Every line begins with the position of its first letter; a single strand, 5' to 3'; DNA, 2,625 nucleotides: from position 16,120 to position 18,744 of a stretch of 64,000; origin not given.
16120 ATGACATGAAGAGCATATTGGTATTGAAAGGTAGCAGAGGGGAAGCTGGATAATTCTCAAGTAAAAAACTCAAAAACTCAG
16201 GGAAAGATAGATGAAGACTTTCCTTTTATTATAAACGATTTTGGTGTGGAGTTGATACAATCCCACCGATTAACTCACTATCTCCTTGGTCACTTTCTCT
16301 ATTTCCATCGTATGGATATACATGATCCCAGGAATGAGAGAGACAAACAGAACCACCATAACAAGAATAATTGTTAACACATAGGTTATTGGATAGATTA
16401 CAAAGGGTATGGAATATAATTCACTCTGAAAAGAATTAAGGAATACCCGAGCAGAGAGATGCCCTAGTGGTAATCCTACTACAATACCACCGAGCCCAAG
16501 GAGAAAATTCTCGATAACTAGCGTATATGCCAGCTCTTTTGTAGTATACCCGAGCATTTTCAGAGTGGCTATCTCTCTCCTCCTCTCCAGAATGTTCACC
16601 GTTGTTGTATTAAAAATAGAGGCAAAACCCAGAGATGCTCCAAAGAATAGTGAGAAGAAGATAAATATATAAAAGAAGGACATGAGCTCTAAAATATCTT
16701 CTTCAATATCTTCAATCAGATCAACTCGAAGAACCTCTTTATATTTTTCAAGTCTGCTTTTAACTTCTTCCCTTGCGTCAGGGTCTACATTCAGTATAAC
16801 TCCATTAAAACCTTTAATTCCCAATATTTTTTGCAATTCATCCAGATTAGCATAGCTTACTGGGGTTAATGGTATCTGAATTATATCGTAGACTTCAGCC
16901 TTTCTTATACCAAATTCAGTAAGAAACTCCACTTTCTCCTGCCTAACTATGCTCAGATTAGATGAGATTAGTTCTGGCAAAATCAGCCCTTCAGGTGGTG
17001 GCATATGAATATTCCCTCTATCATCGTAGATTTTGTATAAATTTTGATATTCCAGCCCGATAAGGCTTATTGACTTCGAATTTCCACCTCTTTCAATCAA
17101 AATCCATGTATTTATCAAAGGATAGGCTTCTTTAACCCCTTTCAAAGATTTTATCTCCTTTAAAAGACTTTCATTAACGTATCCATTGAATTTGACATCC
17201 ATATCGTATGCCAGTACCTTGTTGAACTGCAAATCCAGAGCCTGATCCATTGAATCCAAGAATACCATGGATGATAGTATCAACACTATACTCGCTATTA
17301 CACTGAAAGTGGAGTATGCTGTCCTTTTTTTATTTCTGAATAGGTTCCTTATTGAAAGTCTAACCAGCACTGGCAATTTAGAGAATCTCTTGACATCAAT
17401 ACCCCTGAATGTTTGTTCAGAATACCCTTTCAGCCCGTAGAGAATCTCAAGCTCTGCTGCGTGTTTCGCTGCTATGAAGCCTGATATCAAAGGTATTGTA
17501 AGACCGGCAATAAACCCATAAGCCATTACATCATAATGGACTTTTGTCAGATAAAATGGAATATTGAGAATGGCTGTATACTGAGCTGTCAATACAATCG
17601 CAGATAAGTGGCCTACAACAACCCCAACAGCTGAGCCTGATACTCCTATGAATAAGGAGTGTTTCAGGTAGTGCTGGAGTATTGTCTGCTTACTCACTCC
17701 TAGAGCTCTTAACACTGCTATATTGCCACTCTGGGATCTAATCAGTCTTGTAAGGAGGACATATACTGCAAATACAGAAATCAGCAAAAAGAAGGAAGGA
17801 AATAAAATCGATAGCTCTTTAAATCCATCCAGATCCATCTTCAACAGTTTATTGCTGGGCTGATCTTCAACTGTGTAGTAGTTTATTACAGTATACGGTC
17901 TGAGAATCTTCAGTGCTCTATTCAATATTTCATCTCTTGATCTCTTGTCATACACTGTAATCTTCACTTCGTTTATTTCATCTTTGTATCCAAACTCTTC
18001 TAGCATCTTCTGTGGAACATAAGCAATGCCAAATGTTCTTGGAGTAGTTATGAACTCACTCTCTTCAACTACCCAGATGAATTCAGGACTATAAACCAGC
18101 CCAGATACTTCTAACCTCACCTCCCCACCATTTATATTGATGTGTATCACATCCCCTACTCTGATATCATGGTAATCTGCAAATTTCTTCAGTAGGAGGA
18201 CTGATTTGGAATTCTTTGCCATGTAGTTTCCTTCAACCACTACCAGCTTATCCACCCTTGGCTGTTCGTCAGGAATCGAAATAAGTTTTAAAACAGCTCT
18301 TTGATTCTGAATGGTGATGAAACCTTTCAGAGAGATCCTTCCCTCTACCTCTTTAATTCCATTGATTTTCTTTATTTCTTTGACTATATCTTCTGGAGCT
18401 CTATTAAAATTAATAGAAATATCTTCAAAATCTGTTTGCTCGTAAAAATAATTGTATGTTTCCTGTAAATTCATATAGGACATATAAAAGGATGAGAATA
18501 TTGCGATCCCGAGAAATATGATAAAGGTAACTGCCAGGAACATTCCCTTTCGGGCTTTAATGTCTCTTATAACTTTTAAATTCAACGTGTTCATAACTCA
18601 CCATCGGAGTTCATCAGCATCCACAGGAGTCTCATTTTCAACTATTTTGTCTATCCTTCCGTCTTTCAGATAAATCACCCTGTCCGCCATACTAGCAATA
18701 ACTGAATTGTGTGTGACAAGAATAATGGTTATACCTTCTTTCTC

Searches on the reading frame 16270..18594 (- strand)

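Call 72: search_protein_families(library=pfam, proteins=[window:16270-18594:-], max_evalue=0.000001)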
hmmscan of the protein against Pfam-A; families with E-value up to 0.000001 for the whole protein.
window:16270-18594:- (774 aa): 1 family
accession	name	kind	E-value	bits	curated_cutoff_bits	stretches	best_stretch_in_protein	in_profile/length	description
PF02687.27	FtsX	-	3.9e-37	127.4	25.5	2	647-763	2-118/120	FtsX-like permease C-terminal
